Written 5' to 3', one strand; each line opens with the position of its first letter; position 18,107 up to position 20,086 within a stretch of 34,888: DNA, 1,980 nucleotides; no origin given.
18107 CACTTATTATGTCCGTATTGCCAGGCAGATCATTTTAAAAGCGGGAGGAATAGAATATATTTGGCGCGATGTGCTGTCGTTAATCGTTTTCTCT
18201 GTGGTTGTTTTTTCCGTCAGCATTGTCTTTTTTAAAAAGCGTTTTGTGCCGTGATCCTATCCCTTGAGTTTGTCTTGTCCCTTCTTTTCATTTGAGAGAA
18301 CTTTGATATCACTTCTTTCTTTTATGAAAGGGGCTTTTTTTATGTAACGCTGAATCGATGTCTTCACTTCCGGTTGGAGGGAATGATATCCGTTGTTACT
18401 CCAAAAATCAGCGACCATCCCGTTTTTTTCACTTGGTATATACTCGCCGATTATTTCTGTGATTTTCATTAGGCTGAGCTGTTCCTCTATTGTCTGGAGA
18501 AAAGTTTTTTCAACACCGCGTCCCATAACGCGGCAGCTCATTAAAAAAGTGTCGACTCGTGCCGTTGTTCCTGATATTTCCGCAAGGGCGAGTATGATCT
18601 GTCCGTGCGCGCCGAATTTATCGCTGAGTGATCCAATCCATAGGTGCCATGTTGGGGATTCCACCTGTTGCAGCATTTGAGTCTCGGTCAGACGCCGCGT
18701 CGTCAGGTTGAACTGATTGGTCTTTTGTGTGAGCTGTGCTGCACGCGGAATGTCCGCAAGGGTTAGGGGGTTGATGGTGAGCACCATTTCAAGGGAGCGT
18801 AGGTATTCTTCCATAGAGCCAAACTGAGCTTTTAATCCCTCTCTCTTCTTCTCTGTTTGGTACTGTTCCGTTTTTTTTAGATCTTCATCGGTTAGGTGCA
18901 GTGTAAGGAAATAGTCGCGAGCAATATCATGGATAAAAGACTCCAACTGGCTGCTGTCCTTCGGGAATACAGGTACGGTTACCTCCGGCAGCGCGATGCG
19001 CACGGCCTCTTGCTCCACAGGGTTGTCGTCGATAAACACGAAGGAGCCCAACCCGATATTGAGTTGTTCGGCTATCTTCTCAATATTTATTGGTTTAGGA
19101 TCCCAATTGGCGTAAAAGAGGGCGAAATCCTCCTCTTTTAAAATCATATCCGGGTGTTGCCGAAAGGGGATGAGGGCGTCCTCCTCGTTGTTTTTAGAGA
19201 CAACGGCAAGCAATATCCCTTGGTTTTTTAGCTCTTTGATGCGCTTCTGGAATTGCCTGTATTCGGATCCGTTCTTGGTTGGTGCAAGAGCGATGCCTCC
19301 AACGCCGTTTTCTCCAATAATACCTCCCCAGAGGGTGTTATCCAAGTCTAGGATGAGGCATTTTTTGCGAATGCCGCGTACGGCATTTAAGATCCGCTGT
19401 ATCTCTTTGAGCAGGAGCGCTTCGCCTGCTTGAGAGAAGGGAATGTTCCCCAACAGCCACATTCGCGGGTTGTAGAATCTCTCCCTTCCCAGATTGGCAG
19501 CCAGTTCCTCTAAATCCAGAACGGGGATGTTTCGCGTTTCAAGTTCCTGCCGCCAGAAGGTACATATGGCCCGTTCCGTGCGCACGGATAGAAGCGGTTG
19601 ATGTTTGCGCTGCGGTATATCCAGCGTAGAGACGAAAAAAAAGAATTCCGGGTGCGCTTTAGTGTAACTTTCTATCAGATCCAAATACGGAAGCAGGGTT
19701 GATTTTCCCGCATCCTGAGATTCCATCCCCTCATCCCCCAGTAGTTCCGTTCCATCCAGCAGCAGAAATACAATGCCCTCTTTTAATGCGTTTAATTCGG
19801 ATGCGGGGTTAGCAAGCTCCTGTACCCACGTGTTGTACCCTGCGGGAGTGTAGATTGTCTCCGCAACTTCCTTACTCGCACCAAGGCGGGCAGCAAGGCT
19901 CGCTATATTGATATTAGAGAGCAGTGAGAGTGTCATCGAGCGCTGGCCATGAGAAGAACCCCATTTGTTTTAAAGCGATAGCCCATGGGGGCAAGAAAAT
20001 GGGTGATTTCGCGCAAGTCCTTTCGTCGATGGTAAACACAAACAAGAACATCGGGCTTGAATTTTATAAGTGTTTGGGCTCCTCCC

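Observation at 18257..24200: Eight-gene ACP-dependent operon (VOC, ACP, KAS III, ACP, SDR, NeuD-like acyltransferase, FkbM methyltransferase, FkbH-like loader) with no PKS, NRPS or glycosyltransferase in view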

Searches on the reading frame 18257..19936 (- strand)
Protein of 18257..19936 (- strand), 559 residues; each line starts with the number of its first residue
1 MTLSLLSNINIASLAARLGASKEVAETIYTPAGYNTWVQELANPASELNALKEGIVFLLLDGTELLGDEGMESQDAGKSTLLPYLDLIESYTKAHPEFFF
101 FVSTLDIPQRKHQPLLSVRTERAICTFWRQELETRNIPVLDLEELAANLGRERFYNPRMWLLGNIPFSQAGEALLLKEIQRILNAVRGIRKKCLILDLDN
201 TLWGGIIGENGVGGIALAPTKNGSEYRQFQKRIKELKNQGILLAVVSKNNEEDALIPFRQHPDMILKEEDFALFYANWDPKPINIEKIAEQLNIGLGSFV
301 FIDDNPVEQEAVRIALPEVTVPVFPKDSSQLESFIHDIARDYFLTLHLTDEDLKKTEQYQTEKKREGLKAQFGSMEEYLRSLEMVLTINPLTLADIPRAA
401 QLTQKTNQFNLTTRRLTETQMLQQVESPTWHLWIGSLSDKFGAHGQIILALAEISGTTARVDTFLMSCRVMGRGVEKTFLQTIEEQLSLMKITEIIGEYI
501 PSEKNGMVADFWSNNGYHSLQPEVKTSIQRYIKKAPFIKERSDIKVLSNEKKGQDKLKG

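Call 4: search_protein_families(library=pfam, proteins=[window:18257-19936:-], max_evalue=0.01)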
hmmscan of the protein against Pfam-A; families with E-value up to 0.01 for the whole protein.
window:18257-19936:- (559 aa): 2 families
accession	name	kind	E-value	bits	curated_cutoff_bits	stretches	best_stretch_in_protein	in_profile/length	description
PF00702.32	Hydrolase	-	0.00026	21.9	26.4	1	230-306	104-181/191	haloacid dehalogenase-like hydrolase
PF13419.12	HAD_2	-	0.001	19.6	23.8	0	224-311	79-167/178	Haloacid dehalogenase-like hydrolase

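Call 5: search_protein_families(library=ncbifam, proteins=[window:18257-19936:-], max_evalue=0.01)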
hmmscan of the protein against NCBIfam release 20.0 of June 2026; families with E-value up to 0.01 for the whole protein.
window:18257-19936:- (559 aa): 3 families
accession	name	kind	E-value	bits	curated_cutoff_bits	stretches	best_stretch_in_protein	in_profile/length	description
TIGR01686.1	FkbH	subfamily_domain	1.7e-92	310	146.65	1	191-516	3-318/323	FkbH domain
TIGR01681.1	HAD-SF-IIIC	subfamily_domain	2.2e-20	73.8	35.75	1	192-313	1-129/132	HAD-IIIC family phosphatase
TIGR01662.1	HAD-SF-IIIA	subfamily_domain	9.9e-05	22.5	44.6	1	192-304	1-119/141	HAD-IIIA family hydrolase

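Call 9: find_homologous_proteins(query=window:18257-19936:-)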
Query window:18257-19936:- (559 aa): 7998 proteins with E <= 0.001 among 8000 candidates; the best 120 are listed.
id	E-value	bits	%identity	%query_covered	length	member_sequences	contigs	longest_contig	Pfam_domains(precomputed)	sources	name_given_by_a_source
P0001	0.0e+0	1252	100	100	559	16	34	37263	-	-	-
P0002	0.0e+0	1107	89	98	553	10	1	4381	-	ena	-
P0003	3.2e-187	641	54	97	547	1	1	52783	-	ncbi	-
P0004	1.1e-184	633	55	96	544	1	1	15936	-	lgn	-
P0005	4.1e-184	631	55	96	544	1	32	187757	-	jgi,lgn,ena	-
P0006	5.2e-183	627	55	96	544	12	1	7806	-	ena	-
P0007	6.9e-183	627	56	92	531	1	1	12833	-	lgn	-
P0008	6.7e-182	624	54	96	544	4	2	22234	-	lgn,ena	-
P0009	6.7e-182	624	54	96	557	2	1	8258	-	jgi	jgi:FkbH-like protein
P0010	1.7e-181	622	54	95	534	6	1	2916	-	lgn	-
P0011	4.5e-181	621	55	96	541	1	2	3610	-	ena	-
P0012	5.5e-181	621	55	92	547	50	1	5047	-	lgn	-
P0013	8.5e-181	620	54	93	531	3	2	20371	-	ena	-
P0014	1.5e-180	619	54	96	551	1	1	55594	-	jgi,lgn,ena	-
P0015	2.5e-180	619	54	92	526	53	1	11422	-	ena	-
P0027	2.2e-176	606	54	92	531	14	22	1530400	-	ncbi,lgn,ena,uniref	ncbi:HAD-IIIC family phosphatase [uncultured Cloacibacillus sp.]|uniref:HAD-IIIC family phosphatase 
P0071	2.0e-167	576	52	92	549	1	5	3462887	PF00702.33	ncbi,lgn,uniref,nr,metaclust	ncbi:HAD-IIIC family phosphatase [Nitratidesulfovibrio vulgaris]|uniref:FkbH like protein n=1 Tax=Ni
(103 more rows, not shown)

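Call 11: find_encoding_contigs(protein=P0071, flank=10000, max_places=2)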
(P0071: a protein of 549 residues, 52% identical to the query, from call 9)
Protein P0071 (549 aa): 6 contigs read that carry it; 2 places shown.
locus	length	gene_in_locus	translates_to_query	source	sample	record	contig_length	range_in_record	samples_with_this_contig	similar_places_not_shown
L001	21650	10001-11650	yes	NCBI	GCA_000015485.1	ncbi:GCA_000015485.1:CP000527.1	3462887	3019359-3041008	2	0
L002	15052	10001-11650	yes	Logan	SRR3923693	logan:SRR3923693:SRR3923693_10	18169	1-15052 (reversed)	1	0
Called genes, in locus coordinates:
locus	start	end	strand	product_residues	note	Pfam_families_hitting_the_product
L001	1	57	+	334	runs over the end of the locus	PF00106:adh_short (weak), PF01073:3Beta_HSD, PF01370:Epimerase, PF02719:Polysacc_synt_2, PF04321:RmlD_sub_bind, PF07993:NAD_binding_4, PF13460:NAD_binding_10, PF16363:GDP_Man_Dehyd, +1 more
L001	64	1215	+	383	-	PF01041:DegT_DnrJ_EryC1, PF01276:OKR_DC_1 (weak)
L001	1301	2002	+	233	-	PF02348:CTP_transf_3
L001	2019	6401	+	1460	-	PF05159:Capsule_synth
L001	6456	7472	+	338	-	PF03102:NeuB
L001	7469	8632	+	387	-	PF02350:Epimerase_2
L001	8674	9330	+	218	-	PF00132:Hexapep (faint), PF25084:LbH_EIF2B, PF25087:GMPPB_C, PF14602:Hexapep_2 (faint)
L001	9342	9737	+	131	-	PF13468:Glyoxalase_3 (weak), PF13669:Glyoxalase_4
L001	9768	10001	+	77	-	-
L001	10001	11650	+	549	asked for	PF00702:Hydrolase (faint)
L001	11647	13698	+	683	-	PF05159:Capsule_synth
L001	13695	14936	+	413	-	PF05159:Capsule_synth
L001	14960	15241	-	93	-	PF00753:Lactamase_B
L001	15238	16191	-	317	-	-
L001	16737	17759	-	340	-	PF13280:WYL (weak), PF25583:WCX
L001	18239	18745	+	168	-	PF04404:ERF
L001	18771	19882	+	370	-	PF01527:HTH_Tnp_1, PF13384:HTH_23 (faint), PF13276:HTH_21, PF00665:rve, PF24764:rva_4 (weak), PF13683:rve_3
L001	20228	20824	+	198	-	-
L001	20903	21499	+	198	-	-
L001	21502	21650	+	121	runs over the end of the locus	-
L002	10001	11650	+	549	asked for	PF00702:Hydrolase (faint)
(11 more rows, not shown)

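Call 12: find_encoding_contigs(protein=P0027, flank=10000, max_places=2)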
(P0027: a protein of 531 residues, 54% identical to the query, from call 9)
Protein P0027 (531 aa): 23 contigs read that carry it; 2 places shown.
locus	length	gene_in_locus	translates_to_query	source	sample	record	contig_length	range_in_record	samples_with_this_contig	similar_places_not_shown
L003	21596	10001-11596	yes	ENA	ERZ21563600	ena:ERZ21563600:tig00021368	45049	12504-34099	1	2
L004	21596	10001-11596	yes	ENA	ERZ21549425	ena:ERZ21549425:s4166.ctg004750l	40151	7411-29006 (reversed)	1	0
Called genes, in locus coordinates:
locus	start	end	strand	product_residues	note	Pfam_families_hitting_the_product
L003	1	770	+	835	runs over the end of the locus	PF00270:DEAD (faint), PF04851:ResIII, PF00271:Helicase_C, PF03457:HA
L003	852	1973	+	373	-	PF00155:Aminotran_1_2 (weak), PF01041:DegT_DnrJ_EryC1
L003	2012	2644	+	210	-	PF02397:Bac_transf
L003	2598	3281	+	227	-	PF00132:Hexapep (faint), PF25084:LbH_EIF2B (faint), PF14602:Hexapep_2 (faint), PF25087:GMPPB_C (weak)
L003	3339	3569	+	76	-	PF00550:PP-binding (weak)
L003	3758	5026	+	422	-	PF13439:Glyco_transf_4 (weak)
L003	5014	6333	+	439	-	PF03446:NAD_binding_2, PF03721:UDPG_MGDP_dh_N, PF00984:UDPG_MGDP_dh, PF03720:UDPG_MGDP_dh_C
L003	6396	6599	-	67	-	-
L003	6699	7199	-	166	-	-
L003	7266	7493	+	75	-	PF00550:PP-binding (weak)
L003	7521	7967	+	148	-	PF13669:Glyoxalase_4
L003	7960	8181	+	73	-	-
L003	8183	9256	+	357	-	PF08545:ACP_syn_III, PF08541:ACP_syn_III_C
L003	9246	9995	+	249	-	PF00106:adh_short, PF08659:KR, PF01370:Epimerase (weak), PF13561:adh_short_C2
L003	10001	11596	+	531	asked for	-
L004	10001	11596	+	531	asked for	-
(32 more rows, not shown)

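Call 20: find_encoding_contigs(protein=P0001, flank=10000, max_places=6)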
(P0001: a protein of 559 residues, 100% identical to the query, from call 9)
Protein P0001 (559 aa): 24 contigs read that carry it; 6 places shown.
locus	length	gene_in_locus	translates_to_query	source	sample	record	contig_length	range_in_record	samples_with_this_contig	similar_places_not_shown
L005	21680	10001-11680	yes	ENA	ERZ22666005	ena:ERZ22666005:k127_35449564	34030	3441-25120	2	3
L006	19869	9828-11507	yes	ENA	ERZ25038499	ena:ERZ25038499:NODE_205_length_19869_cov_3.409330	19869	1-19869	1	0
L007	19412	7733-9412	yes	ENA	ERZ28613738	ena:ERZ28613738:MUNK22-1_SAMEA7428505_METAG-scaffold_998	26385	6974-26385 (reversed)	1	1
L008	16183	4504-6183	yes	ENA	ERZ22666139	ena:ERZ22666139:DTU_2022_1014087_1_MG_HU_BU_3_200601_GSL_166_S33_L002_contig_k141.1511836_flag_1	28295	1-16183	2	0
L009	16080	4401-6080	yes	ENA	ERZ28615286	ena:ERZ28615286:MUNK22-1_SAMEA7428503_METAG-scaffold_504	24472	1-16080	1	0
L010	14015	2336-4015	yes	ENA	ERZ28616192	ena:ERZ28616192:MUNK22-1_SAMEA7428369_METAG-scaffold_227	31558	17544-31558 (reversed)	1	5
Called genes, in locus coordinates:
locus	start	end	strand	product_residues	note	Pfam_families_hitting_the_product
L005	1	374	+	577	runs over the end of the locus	PF13855:LRR_8 (faint), PF13306:LRR_5, PF13290:CHB_HEX_C_1, PF13287:Fn3_assoc, PF13290:CHB_HEX_C_1, PF13287:Fn3_assoc, PF13290:CHB_HEX_C_1, PF13287:Fn3_assoc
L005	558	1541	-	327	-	PF08240:ADH_N, PF00107:ADH_zinc_N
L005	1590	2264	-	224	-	PF00440:TetR_N, PF16925:TetR_C_13, PF21993:TetR_C_13_2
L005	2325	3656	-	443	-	PF00070:Pyr_redox (faint), PF03721:UDPG_MGDP_dh_N, PF00984:UDPG_MGDP_dh, PF03720:UDPG_MGDP_dh_C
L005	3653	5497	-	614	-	PF06480:FtsH_ext, PF05496:RuvB_N (faint), PF13191:AAA_16 (faint), PF00004:AAA, PF07728:AAA_5 (faint), PF17862:AAA_lid_3, PF01434:Peptidase_M41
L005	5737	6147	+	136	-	PF13669:Glyoxalase_4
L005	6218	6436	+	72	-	-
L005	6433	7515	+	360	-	PF08545:ACP_syn_III, PF08541:ACP_syn_III_C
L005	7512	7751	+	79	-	PF00550:PP-binding (weak)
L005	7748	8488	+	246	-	PF00106:adh_short, PF08659:KR, PF13561:adh_short_C2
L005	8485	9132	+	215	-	PF17836:PglD_N, PF25087:GMPPB_C (faint), PF00132:Hexapep (weak), PF14602:Hexapep_2 (weak)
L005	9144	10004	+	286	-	PF05050:Methyltransf_21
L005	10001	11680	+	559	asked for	-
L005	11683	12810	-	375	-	PF12679:ABC2_membrane_2, PF12698:ABC2_membrane_3, PF01061:ABC2_membrane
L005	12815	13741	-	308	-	PF00005:ABC_tran, PF13304:AAA_21 (faint)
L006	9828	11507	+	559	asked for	-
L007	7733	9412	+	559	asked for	-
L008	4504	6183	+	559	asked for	-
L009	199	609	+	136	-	PF13669:Glyoxalase_4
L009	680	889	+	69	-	-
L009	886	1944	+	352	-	-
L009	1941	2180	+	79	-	PF00550:PP-binding (weak)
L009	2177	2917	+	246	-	PF00106:adh_short, PF08659:KR, PF13561:adh_short_C2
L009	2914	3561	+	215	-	PF17836:PglD_N, PF25087:GMPPB_C (faint), PF00132:Hexapep (weak), PF14602:Hexapep_2 (weak)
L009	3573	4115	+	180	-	-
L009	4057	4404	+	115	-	PF05050:Methyltransf_21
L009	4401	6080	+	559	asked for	-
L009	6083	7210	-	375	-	PF12679:ABC2_membrane_2, PF12698:ABC2_membrane_3, PF01061:ABC2_membrane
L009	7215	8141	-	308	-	PF00005:ABC_tran, PF13304:AAA_21 (faint)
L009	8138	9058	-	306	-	PF00005:ABC_tran, PF13304:AAA_21, PF13732:DrrA1-3_C (weak)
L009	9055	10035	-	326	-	PF25919:BSH_CusB (faint), PF00364:Biotin_lipoyl (faint), PF25917:BSH_RND, PF25973:BSH_CzcB, PF25881:HH_YBHG, PF25954:Beta-barrel_RND_2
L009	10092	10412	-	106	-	PF07883:Cupin_2 (weak)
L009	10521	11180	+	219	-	PF00027:cNMP_binding, PF13545:HTH_Crp_2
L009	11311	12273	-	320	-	PF01544:CorA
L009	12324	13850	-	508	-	PF00474:SSF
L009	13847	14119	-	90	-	PF06196:DUF997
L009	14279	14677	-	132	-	PF00380:Ribosomal_S9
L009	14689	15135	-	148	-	PF00572:Ribosomal_L13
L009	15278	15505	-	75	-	PF03840:SecG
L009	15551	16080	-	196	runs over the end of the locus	PF01725:Ham1p_like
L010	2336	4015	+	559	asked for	-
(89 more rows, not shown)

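Call 21: find_encoding_contigs(protein=P0003, flank=10000, max_places=2)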
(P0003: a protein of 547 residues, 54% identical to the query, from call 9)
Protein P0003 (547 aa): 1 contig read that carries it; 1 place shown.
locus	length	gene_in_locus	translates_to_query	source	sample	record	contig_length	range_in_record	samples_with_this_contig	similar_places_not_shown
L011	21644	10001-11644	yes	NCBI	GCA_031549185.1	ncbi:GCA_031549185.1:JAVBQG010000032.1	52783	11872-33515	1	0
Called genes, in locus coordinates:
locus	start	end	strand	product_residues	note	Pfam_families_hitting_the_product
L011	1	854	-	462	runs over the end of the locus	-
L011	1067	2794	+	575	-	PF01326:PPDK_N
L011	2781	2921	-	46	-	-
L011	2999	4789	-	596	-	PF02203:TarH (weak), PF12729:4HB_MCP_1, PF06103:DUF948 (faint), PF07889:DUF1664 (faint), PF10157:BORCS6 (faint), PF00672:HAMP, PF28544:Helical_needle (faint), PF00015:MCPsignal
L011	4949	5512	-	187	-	PF02572:CobA_CobO_BtuR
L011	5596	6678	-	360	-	-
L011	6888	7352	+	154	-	PF00582:Usp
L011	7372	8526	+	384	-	PF00155:Aminotran_1_2 (weak), PF01041:DegT_DnrJ_EryC1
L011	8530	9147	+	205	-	PF02397:Bac_transf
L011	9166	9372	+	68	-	-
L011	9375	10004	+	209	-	PF17836:PglD_N (weak), PF00132:Hexapep (faint), PF25087:GMPPB_C (faint), PF14602:Hexapep_2 (weak)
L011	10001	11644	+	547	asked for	-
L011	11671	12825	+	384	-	PF13477:Glyco_trans_4_2, PF13439:Glyco_transf_4, PF13579:Glyco_trans_4_4, PF00534:Glycos_transf_1, PF13692:Glyco_trans_1_4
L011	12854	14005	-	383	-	PF13439:Glyco_transf_4, PF13579:Glyco_trans_4_4, PF00534:Glycos_transf_1, PF13692:Glyco_trans_1_4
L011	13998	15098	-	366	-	PF13439:Glyco_transf_4, PF13579:Glyco_trans_4_4, PF20706:GT4-conflict (faint), PF00534:Glycos_transf_1, PF13692:Glyco_trans_1_4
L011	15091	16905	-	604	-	PF13522:GATase_6, PF13537:GATase_7, PF00733:Asn_synthase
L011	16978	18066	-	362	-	PF13439:Glyco_transf_4, PF13579:Glyco_trans_4_4, PF00534:Glycos_transf_1, PF13692:Glyco_trans_1_4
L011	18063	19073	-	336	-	PF00535:Glycos_transf_2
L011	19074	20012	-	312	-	PF02779:Transket_pyr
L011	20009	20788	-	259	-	PF00456:Transketolase_N, PF13292:DXP_synthase_N (weak)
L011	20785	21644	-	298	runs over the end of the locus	PF02475:TRM5-TYW2_MTfase (weak), PF05050:Methyltransf_21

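Call 22: find_encoding_contigs(protein=P0005, flank=10000, max_places=2)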
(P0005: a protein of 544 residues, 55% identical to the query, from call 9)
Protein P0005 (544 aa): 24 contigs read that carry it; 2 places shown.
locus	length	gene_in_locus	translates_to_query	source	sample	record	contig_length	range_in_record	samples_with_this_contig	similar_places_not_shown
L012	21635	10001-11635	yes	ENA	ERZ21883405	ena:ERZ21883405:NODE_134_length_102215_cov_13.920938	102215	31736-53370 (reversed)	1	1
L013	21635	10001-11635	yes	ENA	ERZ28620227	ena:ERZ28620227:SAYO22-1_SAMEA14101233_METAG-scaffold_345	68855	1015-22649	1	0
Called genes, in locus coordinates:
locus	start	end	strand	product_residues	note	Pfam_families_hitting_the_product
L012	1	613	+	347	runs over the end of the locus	PF00571:CBS (weak), PF00483:NTP_transferase, PF12804:NTP_transf_3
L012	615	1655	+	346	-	PF00106:adh_short, PF01073:3Beta_HSD, PF01370:Epimerase, PF02719:Polysacc_synt_2, PF04321:RmlD_sub_bind, PF07993:NAD_binding_4, PF13460:NAD_binding_10, PF16363:GDP_Man_Dehyd, +1 more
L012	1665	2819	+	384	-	PF01041:DegT_DnrJ_EryC1, PF01276:OKR_DC_1 (weak)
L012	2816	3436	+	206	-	PF17836:PglD_N, PF25084:LbH_EIF2B (weak), PF00132:Hexapep (weak), PF25087:GMPPB_C (weak), PF00132:Hexapep, PF14602:Hexapep_2 (weak)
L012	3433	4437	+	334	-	PF03102:NeuB, PF08666:SAF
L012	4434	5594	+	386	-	PF02350:Epimerase_2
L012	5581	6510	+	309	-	PF01408:GFO_IDH_MocA (weak), PF22725:GFO_IDH_MocA_C3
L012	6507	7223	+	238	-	PF02348:CTP_transf_3, PF12804:NTP_transf_3 (weak)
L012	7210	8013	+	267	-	PF00106:adh_short, PF08659:KR, PF13561:adh_short_C2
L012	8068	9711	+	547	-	-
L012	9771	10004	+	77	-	-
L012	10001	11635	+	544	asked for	-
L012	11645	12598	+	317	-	PF01522:Polysacc_deac_1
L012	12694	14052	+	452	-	-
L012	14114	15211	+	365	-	PF00583:Acetyltransf_1 (faint)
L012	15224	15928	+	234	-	-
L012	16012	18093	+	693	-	-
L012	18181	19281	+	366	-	PF13450:NAD_binding_8, PF03275:GLF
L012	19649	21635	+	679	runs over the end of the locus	PF05159:Capsule_synth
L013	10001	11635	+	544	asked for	-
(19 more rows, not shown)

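Call 24: search_solved_structures(query=window:18257-19936:-, max_evalue=0.01, show_alignments=2)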
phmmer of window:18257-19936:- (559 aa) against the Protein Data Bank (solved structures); distinct sequences matched with E-value up to 0.01: 1.
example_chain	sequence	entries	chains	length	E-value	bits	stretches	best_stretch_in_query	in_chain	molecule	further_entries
3slr_A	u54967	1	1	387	1.2e-43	152.5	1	138-336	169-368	uncharacterized protein BF1531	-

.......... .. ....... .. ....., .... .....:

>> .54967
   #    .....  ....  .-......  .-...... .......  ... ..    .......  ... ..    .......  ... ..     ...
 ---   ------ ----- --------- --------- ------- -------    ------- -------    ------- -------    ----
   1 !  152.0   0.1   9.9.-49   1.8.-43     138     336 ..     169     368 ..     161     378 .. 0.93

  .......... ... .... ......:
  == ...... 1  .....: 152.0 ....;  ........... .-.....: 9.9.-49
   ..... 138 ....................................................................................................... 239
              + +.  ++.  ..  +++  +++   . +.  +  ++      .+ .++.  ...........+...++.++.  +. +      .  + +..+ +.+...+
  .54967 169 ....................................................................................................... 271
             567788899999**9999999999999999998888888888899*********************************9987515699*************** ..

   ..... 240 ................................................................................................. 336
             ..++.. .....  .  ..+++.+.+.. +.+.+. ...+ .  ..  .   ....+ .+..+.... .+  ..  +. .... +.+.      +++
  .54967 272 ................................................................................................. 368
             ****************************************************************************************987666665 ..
